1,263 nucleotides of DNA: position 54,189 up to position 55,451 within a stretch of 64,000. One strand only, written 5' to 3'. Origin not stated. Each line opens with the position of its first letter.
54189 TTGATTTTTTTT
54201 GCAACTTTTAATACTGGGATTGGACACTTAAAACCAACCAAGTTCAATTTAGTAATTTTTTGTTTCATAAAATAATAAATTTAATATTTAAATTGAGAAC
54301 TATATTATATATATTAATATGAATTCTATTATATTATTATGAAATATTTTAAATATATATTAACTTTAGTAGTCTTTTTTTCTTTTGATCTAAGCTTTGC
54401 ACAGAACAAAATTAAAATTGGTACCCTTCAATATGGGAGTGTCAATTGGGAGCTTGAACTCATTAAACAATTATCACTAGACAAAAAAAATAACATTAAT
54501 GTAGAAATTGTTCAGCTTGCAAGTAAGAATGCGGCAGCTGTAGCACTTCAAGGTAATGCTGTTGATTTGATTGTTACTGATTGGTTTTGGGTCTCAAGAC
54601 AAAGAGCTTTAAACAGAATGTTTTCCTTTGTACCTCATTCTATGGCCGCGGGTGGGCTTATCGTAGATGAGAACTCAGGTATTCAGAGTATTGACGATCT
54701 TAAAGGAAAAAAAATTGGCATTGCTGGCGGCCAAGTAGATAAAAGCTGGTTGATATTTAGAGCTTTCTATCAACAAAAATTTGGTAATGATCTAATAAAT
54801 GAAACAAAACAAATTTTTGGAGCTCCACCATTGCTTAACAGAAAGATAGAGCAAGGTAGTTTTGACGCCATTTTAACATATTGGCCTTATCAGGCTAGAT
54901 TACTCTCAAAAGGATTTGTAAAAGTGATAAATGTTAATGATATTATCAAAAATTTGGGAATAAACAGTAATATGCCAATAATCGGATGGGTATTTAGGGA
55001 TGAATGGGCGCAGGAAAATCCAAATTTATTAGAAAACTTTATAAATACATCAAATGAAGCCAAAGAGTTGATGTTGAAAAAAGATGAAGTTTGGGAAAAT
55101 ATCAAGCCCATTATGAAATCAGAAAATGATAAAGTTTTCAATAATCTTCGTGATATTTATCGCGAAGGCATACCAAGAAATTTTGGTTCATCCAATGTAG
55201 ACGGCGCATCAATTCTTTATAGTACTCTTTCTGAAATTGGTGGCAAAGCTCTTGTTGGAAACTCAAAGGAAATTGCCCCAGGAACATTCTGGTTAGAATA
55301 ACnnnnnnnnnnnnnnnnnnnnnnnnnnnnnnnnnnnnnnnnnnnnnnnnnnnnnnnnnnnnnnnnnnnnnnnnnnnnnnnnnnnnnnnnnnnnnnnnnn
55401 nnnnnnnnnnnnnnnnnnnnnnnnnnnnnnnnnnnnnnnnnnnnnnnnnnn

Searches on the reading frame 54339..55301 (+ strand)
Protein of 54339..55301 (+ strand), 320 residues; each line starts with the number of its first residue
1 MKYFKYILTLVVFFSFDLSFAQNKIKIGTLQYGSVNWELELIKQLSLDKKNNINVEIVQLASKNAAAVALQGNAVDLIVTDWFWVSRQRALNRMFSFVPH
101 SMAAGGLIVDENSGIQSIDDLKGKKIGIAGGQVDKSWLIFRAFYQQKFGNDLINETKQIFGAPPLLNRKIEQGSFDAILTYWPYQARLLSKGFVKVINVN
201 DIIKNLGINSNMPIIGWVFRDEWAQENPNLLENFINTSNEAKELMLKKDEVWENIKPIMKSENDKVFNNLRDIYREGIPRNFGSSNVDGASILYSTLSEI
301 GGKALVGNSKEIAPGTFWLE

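Call 3: search_protein_families(library=pfam, proteins=[window:54339-55301:+], max_evalue=0.1)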
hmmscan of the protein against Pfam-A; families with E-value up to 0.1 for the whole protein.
window:54339-55301:+ (320 aa): 4 families
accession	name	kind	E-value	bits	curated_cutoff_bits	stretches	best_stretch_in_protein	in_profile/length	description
PF09084.16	NMT1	-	7e-08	33.1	20.5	1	50-248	18-212/216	NMT1/THI5 like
PF13379.11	NMT1_2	-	0.00014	22.2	24.7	1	154-249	152-242/252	NMT1-like family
PF04069.17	OpuAC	-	0.0004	20.5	21.2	1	24-237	2-225/257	Substrate binding domain of ABC-type glycine betaine transport system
PF12974.12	Phosphonate-bd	-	0.0029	17.4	27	1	47-132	23-114/242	ABC transporter, phosphonate, periplasmic substrate-binding protein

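Call 4: search_protein_families(library=ncbifam, proteins=[window:54339-55301:+], max_evalue=0.1)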
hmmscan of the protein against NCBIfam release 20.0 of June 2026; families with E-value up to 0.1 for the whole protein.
window:54339-55301:+ (320 aa): 9 families
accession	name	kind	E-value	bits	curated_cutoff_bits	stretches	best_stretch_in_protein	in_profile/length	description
TIGR01728.1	SsuA_fam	subfamily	2.1e-16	60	163.5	1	26-248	2-219/290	aliphatic sulfonate ABC transporter substrate-binding protein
TIGR01729.1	taurine_ABC_bnd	equivalog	8.9e-10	38.5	304.25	1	104-257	81-225/300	taurine ABC transporter substrate-binding protein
NF008588.0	PRK11553.1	subfamily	6.1e-08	32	299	1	23-246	27-241/319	aliphatic sulfonate ABC transporter substrate-binding protein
TIGR02122.1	TRAP_TAXI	subfamily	0.0004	19.3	84.35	1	85-128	106-146/320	TAXI family TRAP transporter solute-binding subunit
TIGR01096.1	3A0103s03R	subfamily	0.002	17.7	256.35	1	52-133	62-141/250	lysine/arginine/ornithine ABC transporter substrate-binding protein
NF053736.1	AcpB_EbpR_MafR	subfamily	0.0061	15.9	130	0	5-81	375-450/481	AcpB/EbpR/MafR family transcriptional regulator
NF008885.0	PRK11917.1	equivalog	0.0062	16.1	373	1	52-135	80-160/259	bifunctional adhesin/ABC transporter aspartate/glutamate-binding protein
TIGR01098.1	3A0109s03R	subfamily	0.0078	15.7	112.05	1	47-129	57-146/253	phosphate/phosphite/phosphonate ABC transporter substrate-binding protein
TIGR03431.1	PhnD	equivalog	0.077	12.4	261.1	0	107-129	119-141/288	phosphonate ABC transporter substrate-binding protein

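Call 29: search_solved_structures(query=window:54339-55301:+, max_evalue=0.01)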
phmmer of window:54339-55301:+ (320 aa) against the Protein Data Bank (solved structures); distinct sequences matched with E-value up to 0.01: 5.
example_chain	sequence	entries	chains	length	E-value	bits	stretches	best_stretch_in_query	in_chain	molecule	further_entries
9b1u_A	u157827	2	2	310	3.7e-56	193.8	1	25-316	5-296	Putative ABC transporter periplasmic solute-binding protein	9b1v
9ooz_A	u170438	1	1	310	1.8e-55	191.5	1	25-316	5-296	ABC transporter substrate binding protein (Subunit A)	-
4oen_A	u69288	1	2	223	1.6e-05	27.4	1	15-152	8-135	Second substrate binding domain of putative amino acid ABC transporter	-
4zv1_A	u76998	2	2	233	0.00044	22.7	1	36-134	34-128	AncQR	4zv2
2x26_A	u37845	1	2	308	0.00057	22.3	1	99-200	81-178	PERIPLASMIC ALIPHATIC SULPHONATES-BINDING PROTEIN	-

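Call 31: search_solved_structures(query=window:54339-55301:+, max_evalue=1e-20, show_alignments=2)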
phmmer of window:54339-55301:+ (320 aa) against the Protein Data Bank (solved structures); distinct sequences matched with E-value up to 1e-20: 2.
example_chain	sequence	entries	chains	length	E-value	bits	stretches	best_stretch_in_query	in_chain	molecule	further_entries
9b1u_A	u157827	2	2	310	3.7e-56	193.8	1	25-316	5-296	Putative ABC transporter periplasmic solute-binding protein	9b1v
9ooz_A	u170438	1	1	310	1.8e-55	191.5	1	25-316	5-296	ABC transporter substrate binding protein (Subunit A)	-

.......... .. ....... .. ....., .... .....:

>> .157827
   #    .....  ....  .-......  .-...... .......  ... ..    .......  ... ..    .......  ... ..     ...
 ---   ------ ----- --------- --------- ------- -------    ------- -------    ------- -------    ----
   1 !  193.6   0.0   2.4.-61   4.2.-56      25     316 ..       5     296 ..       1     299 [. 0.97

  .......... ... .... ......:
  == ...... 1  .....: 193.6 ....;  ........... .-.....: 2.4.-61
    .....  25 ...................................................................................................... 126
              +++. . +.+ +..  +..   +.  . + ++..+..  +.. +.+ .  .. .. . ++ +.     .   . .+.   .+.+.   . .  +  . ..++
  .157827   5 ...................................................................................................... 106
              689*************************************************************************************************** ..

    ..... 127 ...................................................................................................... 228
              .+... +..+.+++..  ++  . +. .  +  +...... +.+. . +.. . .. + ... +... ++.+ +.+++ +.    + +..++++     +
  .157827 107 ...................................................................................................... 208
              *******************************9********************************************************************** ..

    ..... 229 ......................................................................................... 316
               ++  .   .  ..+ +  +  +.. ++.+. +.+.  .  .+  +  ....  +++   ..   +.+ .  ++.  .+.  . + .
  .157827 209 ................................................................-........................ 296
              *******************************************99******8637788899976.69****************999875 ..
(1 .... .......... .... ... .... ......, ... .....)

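Call 36: search_dna_similar(query=window:54339-55301:+, collection=plasmids, mode=protein, max_rows=25, max_evalue=1e-10)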
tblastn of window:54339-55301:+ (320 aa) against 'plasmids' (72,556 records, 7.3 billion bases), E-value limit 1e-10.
Records with a match: 175; places in all: 176; records where one place covers at least 80% of the query: 174.
Best place of each record, by identity: <60% 175.
By first word of the organism name: Sinorhizobium 74; Pseudosulfitobacter 40; Rhizobium 9; Phaeobacter 7; Azospirillum 5; Phyllobacterium 4; Sulfitobacter 4; Sagittula 3; Shinella 2; Ensifer 2; and 19 more.
By predicted mobility (MOB-suite, as given by PLSDB): non-mobilizable 104; mobilizable 58; conjugative 13.
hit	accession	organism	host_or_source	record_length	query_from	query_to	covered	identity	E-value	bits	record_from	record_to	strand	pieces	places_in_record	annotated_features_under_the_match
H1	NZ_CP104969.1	Phyllobacterium zundukense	Vicia costata,cell culture,root nodule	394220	2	318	99%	41.7%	4e-86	289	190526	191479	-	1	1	ABC transporter substrate-binding protein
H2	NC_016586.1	Azospirillum lipoferum 4B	-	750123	20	318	93%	43.9%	7e-89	297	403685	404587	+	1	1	ABC transporter substrate-binding protein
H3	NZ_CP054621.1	Azospirillum oryzae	cell culture,soil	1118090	25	318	92%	44.2%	3e-89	298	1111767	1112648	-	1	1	record has no annotation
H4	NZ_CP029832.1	Azospirillum ramasamyi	single cell,Cow dung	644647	25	318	92%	44.2%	2e-88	296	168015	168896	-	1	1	ABC transporter substrate-binding protein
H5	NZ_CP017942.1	Phyllobacterium zundukense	Oxytropis triphylla,cell culture,root ...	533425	14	320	96%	41.7%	7e-81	274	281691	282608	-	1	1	ABC transporter substrate-binding protein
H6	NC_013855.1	Azospirillum sp. B510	-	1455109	17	318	94%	41.8%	3e-81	275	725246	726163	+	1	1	record has no annotation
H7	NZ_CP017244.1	Rhizobium etli 8C-3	Phaseolus vulgaris,cell culture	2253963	7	318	98%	40.4%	1e-79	271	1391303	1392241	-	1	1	record has no annotation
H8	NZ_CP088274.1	Phyllobacterium sp. T1293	Melilotus albus,Cell culture,root nodule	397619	3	318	99%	39.9%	2e-74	255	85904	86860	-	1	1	ABC transporter substrate-binding protein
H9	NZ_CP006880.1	Rhizobium gallicum bv. gallicum R602sp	Phaseolus vulgaris,whole ...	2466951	24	318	92%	42.7%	1e-80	273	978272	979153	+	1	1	record has no annotation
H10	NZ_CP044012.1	Sinorhizobium sp. BG8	Prosopis cineraria,pure bacterial ...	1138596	21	318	93%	42.3%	1e-79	270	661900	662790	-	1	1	none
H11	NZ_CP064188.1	Rhizobium sp. 007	Onobrychis viciifolia,cell culture,root ...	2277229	24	318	92%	42.4%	1e-80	273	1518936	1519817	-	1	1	none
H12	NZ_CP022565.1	Rhizobium leguminosarum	Root nodule,Pisum sativum root-nodule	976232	24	318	92%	42.4%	1e-78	268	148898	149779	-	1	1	ABC transporter substrate-binding protein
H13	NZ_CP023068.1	Sinorhizobium sojae CCBAU 05684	G.max,nodule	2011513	21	318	93%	41.6%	8e-75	256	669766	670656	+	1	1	record has no annotation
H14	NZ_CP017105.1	Rhizobium gallicum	Phaseolus vulgaris,Whole ...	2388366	24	318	92%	42.0%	3e-80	272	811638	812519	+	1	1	none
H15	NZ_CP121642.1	Rhizobium sp. CC1099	Onobrychis viciifolia,cell culture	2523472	24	318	92%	42.0%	5e-80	271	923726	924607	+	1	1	none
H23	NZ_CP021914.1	Sagittula sp. P11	cell culture,sulfidic waters (60 m) ...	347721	19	317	93%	39.9%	2e-66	233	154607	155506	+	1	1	ABC transporter substrate-binding protein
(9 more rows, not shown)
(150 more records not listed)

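Call 37: get_annotated_region(hit=H2, flank=9000)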
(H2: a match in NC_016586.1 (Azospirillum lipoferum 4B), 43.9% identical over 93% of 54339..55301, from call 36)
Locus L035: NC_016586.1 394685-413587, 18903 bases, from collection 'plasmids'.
description: Azospirillum lipoferum 4B plasmid AZO_p2, complete sequence
organism: Azospirillum lipoferum 4B (NCBI taxid 862719)
taxonomy: Bacteria; Pseudomonadota; Alphaproteobacteria; Rhodospirillales; Azospirillaceae; Azospirillum; Azospirillum lipoferum; Azospirillum lipoferum 4B
host: -; source: -; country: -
typing (MOB-suite, as given by PLSDB): conjugative; replicon rep_cluster_67; relaxase MOBP; mating-pair formation MPF_T
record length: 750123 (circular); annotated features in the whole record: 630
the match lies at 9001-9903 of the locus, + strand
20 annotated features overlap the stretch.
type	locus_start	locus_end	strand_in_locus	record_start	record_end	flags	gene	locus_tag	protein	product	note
CDS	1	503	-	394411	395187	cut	-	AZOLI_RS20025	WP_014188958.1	ABC transporter ATP-binding protein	-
CDS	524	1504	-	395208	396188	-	-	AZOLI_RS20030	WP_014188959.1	YVTN family beta-propeller repeat protein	-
CDS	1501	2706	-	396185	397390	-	-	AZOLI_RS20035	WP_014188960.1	ABC transporter substrate-binding protein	-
CDS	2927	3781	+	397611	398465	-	-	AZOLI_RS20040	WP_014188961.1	transporter substrate-binding domain-containing protein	-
CDS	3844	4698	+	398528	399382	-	-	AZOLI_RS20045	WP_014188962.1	quinoprotein dehydrogenase-associated SoxYZ-like carrier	-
CDS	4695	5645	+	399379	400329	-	-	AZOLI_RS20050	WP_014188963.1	quinoprotein relay system zinc metallohydrolase 1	-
CDS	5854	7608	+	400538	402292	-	-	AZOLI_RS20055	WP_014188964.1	methanol/ethanol family PQQ-dependent dehydrogenase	-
CDS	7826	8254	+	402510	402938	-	pedF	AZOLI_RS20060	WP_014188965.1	cytochrome c-550 PedF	-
CDS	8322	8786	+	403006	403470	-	-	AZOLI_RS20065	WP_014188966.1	cache domain-containing protein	-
CDS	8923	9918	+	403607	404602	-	-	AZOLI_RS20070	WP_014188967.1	ABC transporter substrate-binding protein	-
CDS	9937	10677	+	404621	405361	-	-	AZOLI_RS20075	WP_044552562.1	ABC transporter permease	-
CDS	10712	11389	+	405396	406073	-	-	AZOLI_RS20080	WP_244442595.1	ABC transporter ATP-binding protein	-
CDS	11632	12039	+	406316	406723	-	-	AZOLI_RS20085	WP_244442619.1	DUF2946 family protein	-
CDS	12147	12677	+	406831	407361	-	-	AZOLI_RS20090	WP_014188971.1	copper chaperone PCu(A)C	-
CDS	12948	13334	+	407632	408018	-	-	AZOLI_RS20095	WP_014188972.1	PAS domain-containing protein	-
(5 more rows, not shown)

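Call 38: get_annotated_region(hit=H1, flank=9000)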
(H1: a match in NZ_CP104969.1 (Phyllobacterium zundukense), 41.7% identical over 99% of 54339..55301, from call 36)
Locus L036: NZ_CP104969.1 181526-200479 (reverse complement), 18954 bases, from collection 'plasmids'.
description: Phyllobacterium zundukense strain A18/3m plasmid p_unnamed4, complete sequence
organism: Phyllobacterium zundukense (NCBI taxid 1867719)
taxonomy: Bacteria; Pseudomonadota; Alphaproteobacteria; Hyphomicrobiales; Phyllobacteriaceae; Phyllobacterium; Phyllobacterium zundukense
host: -; source: Vicia costata,cell culture,root nodule; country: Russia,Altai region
typing (MOB-suite, as given by PLSDB): non-mobilizable
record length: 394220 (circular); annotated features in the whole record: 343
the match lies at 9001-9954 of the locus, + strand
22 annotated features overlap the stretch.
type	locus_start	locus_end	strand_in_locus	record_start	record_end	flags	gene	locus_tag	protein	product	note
CDS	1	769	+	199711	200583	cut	-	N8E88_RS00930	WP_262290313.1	phosphoribulokinase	GO:0005975 - carbohydrate metabolic process [Evidence IEA]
CDS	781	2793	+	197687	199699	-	tkt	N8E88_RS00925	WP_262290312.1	transketolase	GO:0006098 - pentose-phosphate shunt [Evidence IEA]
CDS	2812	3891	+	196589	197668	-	fba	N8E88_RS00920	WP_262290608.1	class II fructose-bisphosphate aldolase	GO:0006096 - glycolytic process [Evidence IEA]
CDS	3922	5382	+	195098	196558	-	-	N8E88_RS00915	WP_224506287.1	form I ribulose bisphosphate carboxylase large subunit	-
CDS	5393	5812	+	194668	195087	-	-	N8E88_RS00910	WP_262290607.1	ribulose bisphosphate carboxylase small subunit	-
CDS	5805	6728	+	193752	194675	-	cbbX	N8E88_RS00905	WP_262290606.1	CbbX protein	-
CDS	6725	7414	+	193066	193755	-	rpe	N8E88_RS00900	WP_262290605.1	ribulose-phosphate 3-epimerase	GO:0006098 - pentose-phosphate shunt [Evidence IEA]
CDS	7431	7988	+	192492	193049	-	-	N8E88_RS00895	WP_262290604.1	thioredoxin family protein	-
CDS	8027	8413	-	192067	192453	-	-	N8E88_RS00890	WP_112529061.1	cytochrome c family protein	-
CDS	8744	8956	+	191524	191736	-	-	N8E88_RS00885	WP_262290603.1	hypothetical protein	-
CDS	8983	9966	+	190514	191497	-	-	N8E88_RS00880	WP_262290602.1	ABC transporter substrate-binding protein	-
CDS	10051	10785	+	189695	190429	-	-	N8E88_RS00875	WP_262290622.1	ABC transporter permease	-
CDS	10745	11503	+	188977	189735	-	-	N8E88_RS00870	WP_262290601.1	ATP-binding cassette domain-containing protein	-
CDS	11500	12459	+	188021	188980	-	-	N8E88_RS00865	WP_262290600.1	quinoprotein relay system zinc metallohydrolase 2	-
CDS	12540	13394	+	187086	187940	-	-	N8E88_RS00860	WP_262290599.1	quinoprotein dehydrogenase-associated SoxYZ-like carrier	-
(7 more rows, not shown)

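Call 39: get_annotated_region(hit=H23, flank=9000)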
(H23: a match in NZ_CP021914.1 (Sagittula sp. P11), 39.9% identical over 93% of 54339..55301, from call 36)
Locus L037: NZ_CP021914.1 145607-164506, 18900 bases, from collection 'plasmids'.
description: Sagittula sp. P11 plasmid unnamed1, complete sequence
organism: Sagittula sp. P11 (NCBI taxid 2009329)
taxonomy: Bacteria; Pseudomonadota; Alphaproteobacteria; Rhodobacterales; Roseobacteraceae; Sagittula; Sagittula sp. P11
host: -; source: cell culture,sulfidic waters (60 m) from the Peruvian upwelling region; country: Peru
typing (MOB-suite, as given by PLSDB): non-mobilizable
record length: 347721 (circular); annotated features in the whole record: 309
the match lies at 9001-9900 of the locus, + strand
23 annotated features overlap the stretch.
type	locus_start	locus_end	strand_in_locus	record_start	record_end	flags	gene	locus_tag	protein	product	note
CDS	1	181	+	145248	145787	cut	-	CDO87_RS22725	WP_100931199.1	c-type cytochrome, methanol metabolism-related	-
CDS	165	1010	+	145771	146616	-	-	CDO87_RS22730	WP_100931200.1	substrate-binding domain-containing protein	-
CDS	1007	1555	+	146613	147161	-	-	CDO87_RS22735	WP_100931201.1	PQQ-dependent catabolism-associated CXXCW motif protein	-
CDS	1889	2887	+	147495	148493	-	-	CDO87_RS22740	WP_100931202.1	hypothetical protein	-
CDS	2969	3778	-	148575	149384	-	-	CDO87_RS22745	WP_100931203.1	quinoprotein dehydrogenase-associated SoxYZ-like carrier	-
CDS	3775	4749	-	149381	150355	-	-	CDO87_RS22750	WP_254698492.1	beta-propeller fold lactonase family protein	-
CDS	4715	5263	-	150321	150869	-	-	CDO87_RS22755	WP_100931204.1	SRPBCC family protein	-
CDS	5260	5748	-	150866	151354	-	-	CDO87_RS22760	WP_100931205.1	DUF3280 domain-containing protein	-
CDS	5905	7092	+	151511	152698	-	-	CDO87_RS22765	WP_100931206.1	ABC transporter substrate-binding protein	-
CDS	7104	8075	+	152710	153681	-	-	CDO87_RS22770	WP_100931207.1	YVTN family beta-propeller repeat protein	-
CDS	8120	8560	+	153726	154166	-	-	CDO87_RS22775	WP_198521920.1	hypothetical protein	-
CDS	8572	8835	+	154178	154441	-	-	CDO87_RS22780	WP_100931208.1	PepSY domain-containing protein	-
CDS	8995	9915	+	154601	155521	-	-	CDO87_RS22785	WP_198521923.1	ABC transporter substrate-binding protein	-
CDS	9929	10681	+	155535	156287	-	-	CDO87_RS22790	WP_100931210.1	ABC transporter permease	-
CDS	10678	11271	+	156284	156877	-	-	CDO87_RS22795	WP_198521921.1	ABC transporter ATP-binding protein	-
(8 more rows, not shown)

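Call 60: get_annotated_region(hit=H12, flank=8000)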
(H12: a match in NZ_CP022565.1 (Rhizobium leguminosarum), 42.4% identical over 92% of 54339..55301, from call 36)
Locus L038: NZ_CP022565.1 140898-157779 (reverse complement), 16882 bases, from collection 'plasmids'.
description: Rhizobium leguminosarum bv. viciae strain BIHB 1148 plasmid pSK01, complete sequence
organism: Rhizobium leguminosarum (NCBI taxid 387)
taxonomy: Bacteria; Pseudomonadota; Alphaproteobacteria; Hyphomicrobiales; Rhizobiaceae; Rhizobium; Rhizobium leguminosarum
host: -; source: Root nodule,Pisum sativum root-nodule; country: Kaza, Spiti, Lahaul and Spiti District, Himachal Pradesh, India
typing (MOB-suite, as given by PLSDB): non-mobilizable
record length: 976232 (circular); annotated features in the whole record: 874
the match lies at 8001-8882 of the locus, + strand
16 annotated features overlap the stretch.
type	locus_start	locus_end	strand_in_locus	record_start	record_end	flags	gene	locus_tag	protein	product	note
CDS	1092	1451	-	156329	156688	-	-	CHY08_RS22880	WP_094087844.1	hypothetical protein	-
CDS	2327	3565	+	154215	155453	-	-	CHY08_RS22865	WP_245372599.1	ABC transporter substrate-binding protein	-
CDS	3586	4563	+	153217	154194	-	-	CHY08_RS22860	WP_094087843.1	YVTN family beta-propeller repeat protein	-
CDS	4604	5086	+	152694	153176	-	-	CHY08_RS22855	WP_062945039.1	hypothetical protein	-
CDS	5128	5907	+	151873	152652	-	-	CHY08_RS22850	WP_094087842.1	ABC transporter ATP-binding protein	-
CDS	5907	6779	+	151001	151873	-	-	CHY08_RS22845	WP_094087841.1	ABC transporter permease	-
CDS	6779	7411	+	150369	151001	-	-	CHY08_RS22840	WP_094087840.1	hypothetical protein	-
CDS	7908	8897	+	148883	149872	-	-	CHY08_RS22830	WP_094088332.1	ABC transporter substrate-binding protein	-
CDS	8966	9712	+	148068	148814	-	-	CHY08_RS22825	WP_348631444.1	ABC transporter permease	-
CDS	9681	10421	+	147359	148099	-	-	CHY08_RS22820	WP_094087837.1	ATP-binding cassette domain-containing protein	-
CDS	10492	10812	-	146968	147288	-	-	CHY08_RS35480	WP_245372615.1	hypothetical protein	-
CDS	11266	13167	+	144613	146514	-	-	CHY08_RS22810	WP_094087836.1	methanol/ethanol family PQQ-dependent dehydrogenase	-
CDS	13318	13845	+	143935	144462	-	-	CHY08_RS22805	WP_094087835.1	c-type cytochrome, methanol metabolism-related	-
CDS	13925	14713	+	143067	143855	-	-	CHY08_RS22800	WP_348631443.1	substrate-binding domain-containing protein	-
CDS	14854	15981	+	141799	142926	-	-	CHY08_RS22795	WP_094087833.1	S-(hydroxymethyl)glutathione dehydrogenase/class III alcohol dehydrogenase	GO:0006113 - fermentation [Evidence IEA]; GO:0009404 - toxin metabolic process [Evidence IEA]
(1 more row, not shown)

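Call 61: get_annotated_region(hit=H4, flank=8000)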
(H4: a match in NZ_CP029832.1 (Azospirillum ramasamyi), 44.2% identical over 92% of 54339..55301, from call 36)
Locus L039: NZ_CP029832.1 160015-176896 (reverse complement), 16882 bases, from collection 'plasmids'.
description: Azospirillum ramasamyi strain M2T2B2 plasmid unnamed2, complete sequence
organism: Azospirillum ramasamyi (NCBI taxid 682998)
taxonomy: Bacteria; Pseudomonadota; Alphaproteobacteria; Rhodospirillales; Azospirillaceae; Azospirillum; Azospirillum ramasamyi
host: -; source: single cell,Cow dung; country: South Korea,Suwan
typing (MOB-suite, as given by PLSDB): non-mobilizable
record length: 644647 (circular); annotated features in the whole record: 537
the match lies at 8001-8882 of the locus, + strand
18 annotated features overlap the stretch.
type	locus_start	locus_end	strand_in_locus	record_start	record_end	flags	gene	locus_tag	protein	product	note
CDS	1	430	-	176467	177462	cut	-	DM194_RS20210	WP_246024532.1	YVTN family beta-propeller repeat protein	-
CDS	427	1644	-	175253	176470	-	-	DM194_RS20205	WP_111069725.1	ABC transporter substrate-binding protein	-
CDS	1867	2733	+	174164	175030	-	-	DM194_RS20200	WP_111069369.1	transporter substrate-binding domain-containing protein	-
CDS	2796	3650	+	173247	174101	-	-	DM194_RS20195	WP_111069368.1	quinoprotein dehydrogenase-associated SoxYZ-like carrier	-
CDS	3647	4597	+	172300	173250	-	-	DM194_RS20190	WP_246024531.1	quinoprotein relay system zinc metallohydrolase 1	-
CDS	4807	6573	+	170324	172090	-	-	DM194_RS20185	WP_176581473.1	methanol/ethanol family PQQ-dependent dehydrogenase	-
CDS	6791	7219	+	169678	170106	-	pedF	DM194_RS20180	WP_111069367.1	cytochrome c-550 PedF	-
CDS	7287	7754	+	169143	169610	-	-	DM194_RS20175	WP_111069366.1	cache domain-containing protein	-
CDS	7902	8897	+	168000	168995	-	-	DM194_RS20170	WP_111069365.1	ABC transporter substrate-binding protein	-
CDS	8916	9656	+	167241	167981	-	-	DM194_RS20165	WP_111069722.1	ABC transporter permease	-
CDS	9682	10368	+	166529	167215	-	-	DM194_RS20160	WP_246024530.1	ABC transporter ATP-binding protein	-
CDS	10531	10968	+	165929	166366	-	-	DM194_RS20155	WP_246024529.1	DUF2946 family protein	-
CDS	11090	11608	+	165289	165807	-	-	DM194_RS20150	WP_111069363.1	copper chaperone PCu(A)C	-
CDS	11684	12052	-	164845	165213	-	-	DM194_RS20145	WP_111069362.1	response regulator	GO:0000160 - phosphorelay signal transduction system [Evidence IEA]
CDS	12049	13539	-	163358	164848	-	-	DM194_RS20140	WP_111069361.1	HWE histidine kinase domain-containing protein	-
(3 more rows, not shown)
